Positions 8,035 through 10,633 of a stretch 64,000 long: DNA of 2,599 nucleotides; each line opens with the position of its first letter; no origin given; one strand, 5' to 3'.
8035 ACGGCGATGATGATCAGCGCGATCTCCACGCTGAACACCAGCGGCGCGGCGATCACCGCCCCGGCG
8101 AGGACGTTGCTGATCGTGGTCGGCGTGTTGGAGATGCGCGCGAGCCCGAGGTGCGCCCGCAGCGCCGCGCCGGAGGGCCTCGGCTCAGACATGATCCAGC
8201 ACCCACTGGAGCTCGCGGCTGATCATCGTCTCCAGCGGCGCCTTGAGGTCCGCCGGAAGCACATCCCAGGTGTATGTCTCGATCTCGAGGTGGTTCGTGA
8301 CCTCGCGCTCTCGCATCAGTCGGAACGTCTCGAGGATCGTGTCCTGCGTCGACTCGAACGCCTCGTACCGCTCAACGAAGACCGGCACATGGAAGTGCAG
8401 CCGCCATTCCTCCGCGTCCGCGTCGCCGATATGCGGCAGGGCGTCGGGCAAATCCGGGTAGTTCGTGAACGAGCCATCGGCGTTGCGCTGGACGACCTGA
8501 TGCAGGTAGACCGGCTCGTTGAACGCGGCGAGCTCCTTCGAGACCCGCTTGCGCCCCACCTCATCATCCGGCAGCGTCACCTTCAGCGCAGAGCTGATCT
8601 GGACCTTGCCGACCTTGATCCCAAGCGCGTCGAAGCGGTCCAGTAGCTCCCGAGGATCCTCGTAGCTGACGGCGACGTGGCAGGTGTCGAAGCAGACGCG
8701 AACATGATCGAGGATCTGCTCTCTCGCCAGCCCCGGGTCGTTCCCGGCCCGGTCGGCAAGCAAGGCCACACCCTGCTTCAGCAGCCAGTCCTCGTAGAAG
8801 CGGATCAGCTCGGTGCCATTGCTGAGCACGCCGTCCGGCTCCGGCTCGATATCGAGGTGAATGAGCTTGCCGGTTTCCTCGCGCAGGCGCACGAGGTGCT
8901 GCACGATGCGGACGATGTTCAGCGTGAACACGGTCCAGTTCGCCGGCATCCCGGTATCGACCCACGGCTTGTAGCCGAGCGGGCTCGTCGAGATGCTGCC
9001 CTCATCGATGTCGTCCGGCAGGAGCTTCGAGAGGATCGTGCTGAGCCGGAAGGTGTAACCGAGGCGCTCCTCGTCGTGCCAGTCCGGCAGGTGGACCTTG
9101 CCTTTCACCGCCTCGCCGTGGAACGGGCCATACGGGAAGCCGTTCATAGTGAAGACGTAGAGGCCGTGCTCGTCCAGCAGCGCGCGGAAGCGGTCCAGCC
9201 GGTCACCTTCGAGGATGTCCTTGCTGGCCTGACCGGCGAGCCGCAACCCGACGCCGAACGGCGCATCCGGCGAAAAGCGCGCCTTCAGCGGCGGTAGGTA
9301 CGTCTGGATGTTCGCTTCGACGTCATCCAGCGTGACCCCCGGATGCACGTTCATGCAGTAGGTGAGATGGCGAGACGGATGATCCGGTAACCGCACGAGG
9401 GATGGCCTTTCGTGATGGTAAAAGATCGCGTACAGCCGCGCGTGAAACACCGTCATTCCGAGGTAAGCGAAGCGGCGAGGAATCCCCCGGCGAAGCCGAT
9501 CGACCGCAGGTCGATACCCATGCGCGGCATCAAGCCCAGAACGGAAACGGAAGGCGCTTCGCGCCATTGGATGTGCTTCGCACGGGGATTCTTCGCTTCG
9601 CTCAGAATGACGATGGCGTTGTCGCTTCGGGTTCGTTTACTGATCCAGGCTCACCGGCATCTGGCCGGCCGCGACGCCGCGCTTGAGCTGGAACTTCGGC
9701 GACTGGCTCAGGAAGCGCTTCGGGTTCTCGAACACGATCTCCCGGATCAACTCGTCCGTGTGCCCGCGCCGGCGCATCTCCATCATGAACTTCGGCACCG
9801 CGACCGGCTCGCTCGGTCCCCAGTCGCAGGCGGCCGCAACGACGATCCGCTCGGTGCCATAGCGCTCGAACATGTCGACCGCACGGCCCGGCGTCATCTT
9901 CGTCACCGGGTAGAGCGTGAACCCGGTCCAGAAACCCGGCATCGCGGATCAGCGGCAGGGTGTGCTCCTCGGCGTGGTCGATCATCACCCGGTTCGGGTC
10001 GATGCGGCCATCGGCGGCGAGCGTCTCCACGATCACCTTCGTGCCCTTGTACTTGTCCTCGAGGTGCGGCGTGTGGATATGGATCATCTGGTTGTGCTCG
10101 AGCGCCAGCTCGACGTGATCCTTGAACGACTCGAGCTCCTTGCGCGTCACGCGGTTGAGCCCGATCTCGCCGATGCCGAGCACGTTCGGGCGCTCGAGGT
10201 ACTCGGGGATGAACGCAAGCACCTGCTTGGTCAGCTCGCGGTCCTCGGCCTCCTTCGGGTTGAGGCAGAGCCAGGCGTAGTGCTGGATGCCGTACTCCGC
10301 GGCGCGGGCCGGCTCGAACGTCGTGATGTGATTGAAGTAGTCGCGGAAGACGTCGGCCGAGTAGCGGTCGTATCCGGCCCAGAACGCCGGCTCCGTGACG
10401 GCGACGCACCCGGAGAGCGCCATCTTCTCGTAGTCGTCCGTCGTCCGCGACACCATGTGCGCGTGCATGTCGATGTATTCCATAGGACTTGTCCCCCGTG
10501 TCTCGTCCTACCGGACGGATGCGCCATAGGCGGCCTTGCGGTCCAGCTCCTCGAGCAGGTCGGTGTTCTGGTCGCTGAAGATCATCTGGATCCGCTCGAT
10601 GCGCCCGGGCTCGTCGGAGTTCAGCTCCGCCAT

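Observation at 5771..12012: Complete ebo-type (eustigmatophyte/bacterial operon) cluster in a non-canonical order, with an unknown product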

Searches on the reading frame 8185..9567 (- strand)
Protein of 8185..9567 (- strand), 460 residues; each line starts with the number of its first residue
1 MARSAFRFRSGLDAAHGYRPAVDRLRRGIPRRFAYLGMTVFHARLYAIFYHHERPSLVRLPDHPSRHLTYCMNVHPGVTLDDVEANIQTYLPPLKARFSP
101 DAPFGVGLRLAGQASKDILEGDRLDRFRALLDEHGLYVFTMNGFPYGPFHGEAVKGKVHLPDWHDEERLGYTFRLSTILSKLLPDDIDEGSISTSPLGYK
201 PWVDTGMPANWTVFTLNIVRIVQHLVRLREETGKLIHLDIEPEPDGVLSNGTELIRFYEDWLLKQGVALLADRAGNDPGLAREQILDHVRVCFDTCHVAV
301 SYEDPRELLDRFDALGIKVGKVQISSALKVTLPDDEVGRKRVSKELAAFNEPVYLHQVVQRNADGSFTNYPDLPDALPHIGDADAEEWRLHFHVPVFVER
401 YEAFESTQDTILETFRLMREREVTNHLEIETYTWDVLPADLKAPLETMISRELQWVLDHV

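Call 3: search_protein_families(library=pfam, proteins=[window:8185-9567:-], max_evalue=0.01)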
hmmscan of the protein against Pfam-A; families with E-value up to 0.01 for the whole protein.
window:8185-9567:- (460 aa): 1 family
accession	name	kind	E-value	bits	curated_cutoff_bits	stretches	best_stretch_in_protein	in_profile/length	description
PF01261.30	AP_endonuc_2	-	3.5e-05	24.1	31.1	0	287-331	151-192/249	Xylose isomerase-like TIM barrel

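Call 4: search_protein_families(library=ncbifam, proteins=[window:8185-9567:-], max_evalue=0.01)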
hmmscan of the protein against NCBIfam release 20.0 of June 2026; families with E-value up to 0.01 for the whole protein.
window:8185-9567:- (460 aa): 1 family
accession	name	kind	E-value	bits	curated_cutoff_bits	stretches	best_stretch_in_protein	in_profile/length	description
NF035939.1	TIM_EboE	equivalog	1.1e-142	475.3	250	1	68-456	1-378/379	metabolite traffic protein EboE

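Call 31: search_dna_similar(query=window:8185-9354:-, collection=plasmids, mode=protein, max_rows=25)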
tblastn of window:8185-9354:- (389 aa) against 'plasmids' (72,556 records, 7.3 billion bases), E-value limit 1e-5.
Records with a match: 47; places in all: 48; records where one place covers at least 80% of the query: 47.
Best place of each record, by identity: <60% 47.
By first word of the organism name: Streptomyces 28; Ketogulonicigenium 5; Mycetohabitans 3; Deinococcus 2; Salipiger 2; Embleya 2; Gemmatirosa 1; Aureibacter 1; Roseivivax 1; Azospirillum 1; and 1 more.
By predicted mobility (MOB-suite, as given by PLSDB): non-mobilizable 29; mobilizable 14; conjugative 4.
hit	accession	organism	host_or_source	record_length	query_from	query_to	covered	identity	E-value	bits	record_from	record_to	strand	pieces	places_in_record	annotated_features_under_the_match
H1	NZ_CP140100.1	Deinococcus sp. AB2017081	pure culture,soil near an iron factory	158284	2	387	99%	53.6%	1e-129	417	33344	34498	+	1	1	eboE: metabolite traffic protein EboE | UbiA family prenyltransferase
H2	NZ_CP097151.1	Deinococcus sp. QL22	-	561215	2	387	99%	51.0%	6e-125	404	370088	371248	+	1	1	eboE: metabolite traffic protein EboE | UbiA family prenyltransferase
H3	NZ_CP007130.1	Gemmatirosa kalamazoonensis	-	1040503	2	385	99%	43.4%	1e-84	288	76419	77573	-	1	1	record has no annotation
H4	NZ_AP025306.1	Aureibacter tunicatorum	-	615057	2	389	100%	42.7%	7e-101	335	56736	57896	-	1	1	eboE: metabolite traffic protein EboE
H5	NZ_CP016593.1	Ketogulonicigenium vulgare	cell culture,China: Zibo, Shandong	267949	2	385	99%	42.6%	4e-94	315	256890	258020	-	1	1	eboE: metabolite traffic protein EboE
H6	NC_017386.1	Ketogulonicigenium vulgare WSH-001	-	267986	2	385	99%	42.6%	4e-94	315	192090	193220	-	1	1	eboE: metabolite traffic protein EboE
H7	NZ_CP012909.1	Ketogulonicigenium vulgare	cell culture,Tianjin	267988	2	385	99%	42.6%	4e-94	315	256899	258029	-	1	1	eboE: metabolite traffic protein EboE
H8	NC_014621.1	Ketogulonicigenium vulgare Y25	-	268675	2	385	99%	42.6%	4e-94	315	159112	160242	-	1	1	eboE: metabolite traffic protein EboE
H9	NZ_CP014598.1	Salipiger sp. CCB-MM3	mangrove soil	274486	1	389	100%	41.9%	3e-86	292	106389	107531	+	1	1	eboE: metabolite traffic protein EboE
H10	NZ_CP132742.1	Mycetohabitans endofungorum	Rhizopus microsporus,culture isolated ...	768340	2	389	100%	41.6%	3e-74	258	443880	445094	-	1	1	eboE: metabolite traffic protein EboE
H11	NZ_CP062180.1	Mycetohabitans endofungorum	Rhizopus microsporus,bacterial ...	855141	2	389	100%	41.6%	3e-74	258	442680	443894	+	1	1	eboE: metabolite traffic protein EboE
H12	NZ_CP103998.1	Ketogulonicigenium vulgare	Tenebrio molitor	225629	2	385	99%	41.9%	1e-92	311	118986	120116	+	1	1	eboE: metabolite traffic protein EboE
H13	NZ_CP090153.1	Roseivivax marinus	Bathymodiolus marisindicus,single cell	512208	1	389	100%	40.9%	8e-80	274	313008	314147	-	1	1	eboE: metabolite traffic protein EboE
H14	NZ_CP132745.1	Mycetohabitans endofungorum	-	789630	2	389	100%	40.9%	3e-72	252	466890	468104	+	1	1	eboE: metabolite traffic protein EboE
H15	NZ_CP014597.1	Salipiger sp. CCB-MM3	mangrove soil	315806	1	389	100%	39.6%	5e-81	277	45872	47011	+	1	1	eboE: metabolite traffic protein EboE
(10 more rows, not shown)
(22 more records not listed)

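Call 33: get_annotated_region(hit=H1, flank=6000)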
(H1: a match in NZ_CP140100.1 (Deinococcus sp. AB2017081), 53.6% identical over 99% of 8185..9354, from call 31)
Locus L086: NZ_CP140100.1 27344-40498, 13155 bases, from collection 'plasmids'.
description: Deinococcus sp. AB2017081 plasmid unnamed2, complete sequence
organism: Deinococcus sp. AB2017081 (NCBI taxid 3093660)
taxonomy: Bacteria; Deinococcota; Deinococci; Deinococcales; Deinococcaceae; Deinococcus; Deinococcus sp. AB2017081
host: -; source: pure culture,soil near an iron factory; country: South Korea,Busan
typing (MOB-suite, as given by PLSDB): non-mobilizable
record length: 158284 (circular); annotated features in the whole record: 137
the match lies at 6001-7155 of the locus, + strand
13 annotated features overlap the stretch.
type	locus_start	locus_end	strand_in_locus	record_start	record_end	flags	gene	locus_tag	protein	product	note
CDS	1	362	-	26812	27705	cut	cbiB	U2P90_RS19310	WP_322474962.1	adenosylcobinamide-phosphate synthase CbiB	GO:0009236 - cobalamin biosynthetic process [Evidence IEA]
CDS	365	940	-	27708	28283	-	cobO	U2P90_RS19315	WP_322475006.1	cob(I)yrinic acid a,c-diamide adenosyltransferase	GO:0009236 - cobalamin biosynthetic process [Evidence IEA]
CDS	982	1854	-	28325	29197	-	-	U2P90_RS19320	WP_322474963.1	ABC transporter substrate-binding protein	-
CDS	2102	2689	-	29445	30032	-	-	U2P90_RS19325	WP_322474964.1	histidine phosphatase family protein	-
CDS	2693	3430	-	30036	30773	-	-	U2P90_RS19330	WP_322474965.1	adenosylcobinamide-GDP ribazoletransferase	GO:0009236 - cobalamin biosynthetic process [Evidence IEA]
CDS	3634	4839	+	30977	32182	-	-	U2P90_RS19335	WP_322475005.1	3-dehydroquinate synthase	-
CDS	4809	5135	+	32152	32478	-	-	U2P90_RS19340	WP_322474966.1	hypothetical protein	-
CDS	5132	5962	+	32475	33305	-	-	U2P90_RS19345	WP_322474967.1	TatD family hydrolase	-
CDS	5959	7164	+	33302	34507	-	eboE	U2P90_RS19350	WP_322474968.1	metabolite traffic protein EboE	-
CDS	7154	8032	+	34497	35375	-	-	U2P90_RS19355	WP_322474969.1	UbiA family prenyltransferase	-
CDS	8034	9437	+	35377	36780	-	-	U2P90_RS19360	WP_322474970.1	alkaline phosphatase family protein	-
CDS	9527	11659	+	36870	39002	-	-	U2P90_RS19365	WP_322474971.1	EAL domain-containing protein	-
CDS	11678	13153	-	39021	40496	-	-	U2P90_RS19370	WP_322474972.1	potassium/proton antiporter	GO:0006813 - potassium ion transport [Evidence IEA]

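Call 39: get_annotated_region(hit=H4, flank=6000)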
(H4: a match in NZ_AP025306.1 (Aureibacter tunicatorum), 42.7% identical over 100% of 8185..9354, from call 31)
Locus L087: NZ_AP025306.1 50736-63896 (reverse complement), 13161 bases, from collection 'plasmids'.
description: Aureibacter tunicatorum strain NBRC 107587 plasmid pAT1, complete sequence
organism: Aureibacter tunicatorum (NCBI taxid 866807)
taxonomy: Bacteria; Bacteroidota; Cytophagia; Cytophagales; Persicobacteraceae; Aureibacter; Aureibacter tunicatorum
host: -; source: -; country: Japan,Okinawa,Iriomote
typing (MOB-suite, as given by PLSDB): non-mobilizable
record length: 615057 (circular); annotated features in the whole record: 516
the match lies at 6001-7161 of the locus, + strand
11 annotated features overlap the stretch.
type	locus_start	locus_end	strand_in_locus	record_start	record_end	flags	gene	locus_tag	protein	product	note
CDS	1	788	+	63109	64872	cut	-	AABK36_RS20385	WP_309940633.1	hypothetical protein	-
CDS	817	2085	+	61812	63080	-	-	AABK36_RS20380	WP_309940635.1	ferritin-like protein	-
CDS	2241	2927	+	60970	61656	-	-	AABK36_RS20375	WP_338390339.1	EboA domain-containing protein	-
CDS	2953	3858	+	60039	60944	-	-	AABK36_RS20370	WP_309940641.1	TatD family hydrolase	-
CDS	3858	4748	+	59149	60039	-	eboC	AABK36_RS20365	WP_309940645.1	UbiA-like protein EboC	-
CDS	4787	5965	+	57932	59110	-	-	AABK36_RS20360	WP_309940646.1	3-dehydroquinate synthase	-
CDS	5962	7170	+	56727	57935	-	eboE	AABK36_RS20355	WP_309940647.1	metabolite traffic protein EboE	-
CDS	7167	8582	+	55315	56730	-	-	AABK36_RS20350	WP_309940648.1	alkaline phosphatase family protein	-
CDS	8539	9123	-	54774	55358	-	-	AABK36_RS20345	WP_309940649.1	hypothetical protein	-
CDS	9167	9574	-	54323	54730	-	-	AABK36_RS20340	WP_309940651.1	GNAT family N-acetyltransferase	-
CDS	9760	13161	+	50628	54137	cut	-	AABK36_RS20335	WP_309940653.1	hypothetical protein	-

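Call 40: get_annotated_region(hit=H5, flank=6000)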
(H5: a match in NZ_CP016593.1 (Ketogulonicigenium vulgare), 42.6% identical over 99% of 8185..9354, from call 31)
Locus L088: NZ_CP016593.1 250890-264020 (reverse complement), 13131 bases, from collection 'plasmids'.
description: Ketogulonicigenium vulgare strain SKV plasmid pKvSKV1, complete sequence
organism: Ketogulonicigenium vulgare (NCBI taxid 92945)
taxonomy: Bacteria; Pseudomonadota; Alphaproteobacteria; Rhodobacterales; Roseobacteraceae; Ketogulonicigenium; Ketogulonicigenium vulgare
host: -; source: cell culture,China: Zibo, Shandong; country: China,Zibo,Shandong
typing (MOB-suite, as given by PLSDB): conjugative; replicon IncP; relaxase MOBP; mating-pair formation MPF_T
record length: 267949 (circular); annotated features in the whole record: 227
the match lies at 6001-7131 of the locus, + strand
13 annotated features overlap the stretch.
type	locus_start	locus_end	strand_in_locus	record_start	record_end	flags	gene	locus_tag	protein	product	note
CDS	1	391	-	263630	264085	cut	-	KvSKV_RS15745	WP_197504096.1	hypothetical protein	-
CDS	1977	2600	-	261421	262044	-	-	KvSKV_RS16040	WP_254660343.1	mannonate dehydratase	-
CDS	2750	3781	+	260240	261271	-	-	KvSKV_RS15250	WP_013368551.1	Gfo/Idh/MocA family oxidoreductase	-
CDS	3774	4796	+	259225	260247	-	-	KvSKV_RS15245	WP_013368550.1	Gfo/Idh/MocA family oxidoreductase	-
CDS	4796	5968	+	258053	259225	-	-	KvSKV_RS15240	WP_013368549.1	3-dehydroquinate synthase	-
CDS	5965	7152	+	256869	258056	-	eboE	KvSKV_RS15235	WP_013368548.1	metabolite traffic protein EboE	-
CDS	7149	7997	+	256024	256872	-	-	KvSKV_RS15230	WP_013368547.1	UbiA family prenyltransferase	-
CDS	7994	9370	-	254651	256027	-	-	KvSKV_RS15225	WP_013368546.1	nucleotide pyrophosphatase/phosphodiesterase family protein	-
CDS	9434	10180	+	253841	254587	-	-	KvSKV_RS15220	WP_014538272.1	EboA domain-containing protein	-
CDS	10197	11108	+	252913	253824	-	-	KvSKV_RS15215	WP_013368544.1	TatD family hydrolase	-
CDS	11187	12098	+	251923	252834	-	-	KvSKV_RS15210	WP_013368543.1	sugar phosphate isomerase/epimerase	-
CDS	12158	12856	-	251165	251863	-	-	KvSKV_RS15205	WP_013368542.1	GntR family transcriptional regulator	-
CDS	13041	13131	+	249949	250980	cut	-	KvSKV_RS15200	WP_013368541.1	tripartite tricarboxylate transporter substrate binding protein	-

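Call 41: get_annotated_region(hit=H10, flank=6000)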
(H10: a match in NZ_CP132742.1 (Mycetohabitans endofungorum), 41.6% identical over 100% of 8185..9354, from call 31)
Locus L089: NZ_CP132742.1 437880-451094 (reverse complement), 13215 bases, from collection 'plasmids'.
description: Mycetohabitans endofungorum strain B14/HKI 0403 plasmid unnamed1, complete sequence
organism: Mycetohabitans endofungorum (NCBI taxid 417203)
taxonomy: Bacteria; Pseudomonadota; Betaproteobacteria; Burkholderiales; Burkholderiaceae; Mycetohabitans; Mycetohabitans endofungorum
host: -; source: Rhizopus microsporus,culture isolated from host hyphae,hyphae of ATCC 52814,forest soil; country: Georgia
typing (MOB-suite, as given by PLSDB): non-mobilizable
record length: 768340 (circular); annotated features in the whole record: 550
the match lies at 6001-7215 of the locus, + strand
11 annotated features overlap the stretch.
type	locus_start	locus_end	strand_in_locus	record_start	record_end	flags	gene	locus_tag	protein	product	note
CDS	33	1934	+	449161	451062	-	-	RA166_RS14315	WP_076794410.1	hypothetical protein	-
CDS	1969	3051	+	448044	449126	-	-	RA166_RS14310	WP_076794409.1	ferritin-like protein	-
CDS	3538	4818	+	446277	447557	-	-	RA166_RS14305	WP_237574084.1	3-dehydroquinate synthase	-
CDS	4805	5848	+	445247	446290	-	-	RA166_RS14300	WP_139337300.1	hypothetical protein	-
CDS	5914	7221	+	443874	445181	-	eboE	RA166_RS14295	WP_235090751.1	metabolite traffic protein EboE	-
CDS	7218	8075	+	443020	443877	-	-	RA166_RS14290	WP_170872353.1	UbiA family prenyltransferase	-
CDS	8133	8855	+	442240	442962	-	-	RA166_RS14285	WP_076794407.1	EboA domain-containing protein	-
CDS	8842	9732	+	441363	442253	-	-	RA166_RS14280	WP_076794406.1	TatD family hydrolase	-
CDS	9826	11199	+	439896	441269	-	-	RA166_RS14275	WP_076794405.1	nucleotide pyrophosphatase/phosphodiesterase family protein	-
CDS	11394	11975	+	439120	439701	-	-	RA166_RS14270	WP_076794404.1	TMEM165/GDT1 family protein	-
CDS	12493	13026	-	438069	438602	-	-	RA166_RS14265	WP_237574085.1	hypothetical protein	-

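Call 43: search_protein_families(library=ncbifam, proteins=[L087:2241-2927:+, L088:9434-10180:+, L089:8133-8855:+, L086:4809-5135:+, L087:3858-4748:+, L086:7154-8032:+], max_evalue=0.01)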
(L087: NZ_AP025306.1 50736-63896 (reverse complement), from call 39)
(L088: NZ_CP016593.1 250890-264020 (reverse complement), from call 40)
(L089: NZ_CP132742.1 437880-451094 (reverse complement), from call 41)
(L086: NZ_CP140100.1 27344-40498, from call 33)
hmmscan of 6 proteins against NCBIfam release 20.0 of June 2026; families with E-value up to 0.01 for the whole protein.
L087:2241-2927:+ (228 aa): 2 families
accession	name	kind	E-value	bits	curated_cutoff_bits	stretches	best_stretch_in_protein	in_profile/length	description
NF035937.1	EboA_family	subfamily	2.9e-50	171.1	320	1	3-211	8-219/219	EboA family metabolite traffic protein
NF035938.1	EboA_domain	domain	2.2e-40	138.1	50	1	75-209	3-139/140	EboA domain-containing protein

L088:9434-10180:+ (248 aa): 2 families
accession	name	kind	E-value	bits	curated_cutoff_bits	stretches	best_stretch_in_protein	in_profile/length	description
NF035937.1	EboA_family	subfamily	2.7e-46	158.2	320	1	12-205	20-218/219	EboA family metabolite traffic protein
NF035938.1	EboA_domain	domain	6.8e-39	133.3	50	1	71-205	2-140/140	EboA domain-containing protein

L089:8133-8855:+ (240 aa): 2 families
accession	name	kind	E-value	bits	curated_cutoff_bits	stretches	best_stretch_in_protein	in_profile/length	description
NF035938.1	EboA_domain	domain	1e-43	148.9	50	1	94-229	4-137/140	EboA domain-containing protein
NF035937.1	EboA_family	subfamily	2.2e-40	138.8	320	1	84-228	71-214/219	EboA family metabolite traffic protein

L086:4809-5135:+ (108 aa): 0 families

L087:3858-4748:+ (296 aa): 18 families
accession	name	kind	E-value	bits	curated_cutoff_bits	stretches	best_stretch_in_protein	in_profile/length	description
NF035940.1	prenyl_rel_EboC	equivalog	2e-102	342.5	250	1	7-296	2-292/292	UbiA-like protein EboC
NF045897.1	SCO3242_trans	equivalog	8.2e-30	104.4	260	1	8-296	3-287/287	SCO3242 family prenyltransferase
NF009521.0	PRK12882.1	equivalog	2.5e-21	76.1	296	1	4-182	5-179/280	geranylgeranylglycerol-phosphate geranylgeranyltransferase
NF009523.0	PRK12884.1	equivalog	2.8e-20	72.7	269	1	3-232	3-227/279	prenyltransferase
NF009522.0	PRK12883.1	equivalog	1.3e-12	47.8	353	1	6-141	5-135/279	geranylgeranylglycerol-phosphate geranylgeranyltransferase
NF009513.0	PRK12872.1-3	equivalog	1.3e-11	44.6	288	1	3-150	11-160/293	prenyltransferase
TIGR01473.1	cyoE_ctaB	equivalog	1.1e-10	41.8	210.3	1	6-136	2-132/281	heme o synthase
TIGR01474.1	ubiA_proteo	equivalog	2.1e-09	37.3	275.45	1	25-162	25-161/282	4-hydroxybenzoate octaprenyltransferase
NF006088.0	PRK08238.1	equivalog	5.6e-09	35.2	351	1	28-172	211-357/482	UbiA family prenyltransferase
NF009058.0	PRK12392.1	subfamily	1.2e-08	34.4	494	1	2-120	12-130/333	bacteriochlorophyll c synthase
NF005742.0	PRK07566.1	equivalog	1.3e-08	34.3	313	1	6-142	30-168/315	chlorophyll synthase ChlG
TIGR01476.1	chlor_syn_BchG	subfamily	2.7e-07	30.3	212.3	1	8-145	4-144/283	(bacterio)chlorophyll synthase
NF009512.0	PRK12872.1-1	equivalog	7.2e-07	29.1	278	1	7-127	3-126/303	geranylgeranylglycerol-phosphate geranylgeranyltransferase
NF009525.0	PRK12887.1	equivalog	3.9e-05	23.1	226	1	2-121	12-132/310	homogentisate phytyltransferase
TIGR02056.1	ChlG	equivalog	8.4e-05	22.3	436.45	1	8-126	20-137/306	chlorophyll synthase ChlG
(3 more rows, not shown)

L086:7154-8032:+ (292 aa): 20 families
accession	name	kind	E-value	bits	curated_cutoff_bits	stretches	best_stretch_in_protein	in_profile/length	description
NF045897.1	SCO3242_trans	equivalog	1.5e-28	100.2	260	1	17-287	3-282/287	SCO3242 family prenyltransferase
NF035940.1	prenyl_rel_EboC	equivalog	2e-27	96.3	250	1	15-270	1-270/292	UbiA-like protein EboC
NF009523.0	PRK12884.1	equivalog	8.7e-16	57.9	269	1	13-171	4-162/279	prenyltransferase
NF009521.0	PRK12882.1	equivalog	8.1e-14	51.5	296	1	14-137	6-132/280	geranylgeranylglycerol-phosphate geranylgeranyltransferase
NF009522.0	PRK12883.1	equivalog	6.6e-09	35.7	353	1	51-156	44-150/279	geranylgeranylglycerol-phosphate geranylgeranyltransferase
NF008978.0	PRK12324.1-4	equivalog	1e-08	34.5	207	1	32-185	55-209/322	decaprenyl-phosphate phosphoribosyltransferase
TIGR01475.1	ubiA_other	subfamily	1.4e-08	34.5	180.8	1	47-173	39-167/282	UbiA-like polyprenyltransferase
NF006088.0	PRK08238.1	equivalog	3.3e-08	32.6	351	1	33-169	215-351/482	UbiA family prenyltransferase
TIGR01474.1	ubiA_proteo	equivalog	1.7e-07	31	275.45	1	26-157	22-156/282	4-hydroxybenzoate octaprenyltransferase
TIGR01473.1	cyoE_ctaB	equivalog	2.1e-07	31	210.3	1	27-161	14-157/281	heme o synthase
NF005742.0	PRK07566.1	equivalog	5.3e-07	29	313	1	61-114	83-133/315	chlorophyll synthase ChlG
TIGR01476.1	chlor_syn_BchG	subfamily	3.2e-06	26.8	212.3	1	61-181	55-180/283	(bacterio)chlorophyll synthase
NF009058.0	PRK12392.1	subfamily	1.1e-05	24.7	494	1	22-111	27-123/333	bacteriochlorophyll c synthase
NF009609.0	PRK13106.1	equivalog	5.6e-05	22.7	349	1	44-157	49-164/301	prenyltransferase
NF009526.0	PRK12888.1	equivalog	9.5e-05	21.9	364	1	47-220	55-236/301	4-hydroxybenzoate octaprenyltransferase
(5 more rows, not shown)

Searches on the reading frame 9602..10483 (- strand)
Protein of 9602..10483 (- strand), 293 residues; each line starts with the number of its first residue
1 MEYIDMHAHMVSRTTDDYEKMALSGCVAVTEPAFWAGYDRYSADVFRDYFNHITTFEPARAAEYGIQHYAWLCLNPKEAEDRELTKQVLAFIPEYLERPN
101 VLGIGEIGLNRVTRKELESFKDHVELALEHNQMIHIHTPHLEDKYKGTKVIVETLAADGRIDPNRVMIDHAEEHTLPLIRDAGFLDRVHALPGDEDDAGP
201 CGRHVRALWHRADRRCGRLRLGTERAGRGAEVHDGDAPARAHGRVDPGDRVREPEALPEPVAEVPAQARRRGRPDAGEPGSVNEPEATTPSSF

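Call 3: search_protein_families(library=pfam, proteins=[window:9602-10483:-], max_evalue=0.01)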
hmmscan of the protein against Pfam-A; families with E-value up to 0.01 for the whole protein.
window:9602-10483:- (293 aa): 1 family
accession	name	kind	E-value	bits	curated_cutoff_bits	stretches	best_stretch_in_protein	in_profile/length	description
PF01026.27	TatD_DNase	-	4.8e-09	36.4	27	1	4-144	1-135/253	TatD related DNase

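Call 4: search_protein_families(library=ncbifam, proteins=[window:9602-10483:-], max_evalue=0.01)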
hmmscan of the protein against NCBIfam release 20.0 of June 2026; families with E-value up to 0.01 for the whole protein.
window:9602-10483:- (293 aa): 1 family
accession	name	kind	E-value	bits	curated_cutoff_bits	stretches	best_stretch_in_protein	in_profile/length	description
TIGR00010.1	TIGR00010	subfamily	4.3e-08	32.9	206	1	4-144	2-135/253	YchF/TatD family DNA exonuclease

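Call 23: find_encoding_contigs(protein=window:9602-10483:-, flank=10000, max_places=5)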
Protein window:9602-10483:- (293 aa): no gene with exactly this product is on record in the collection.
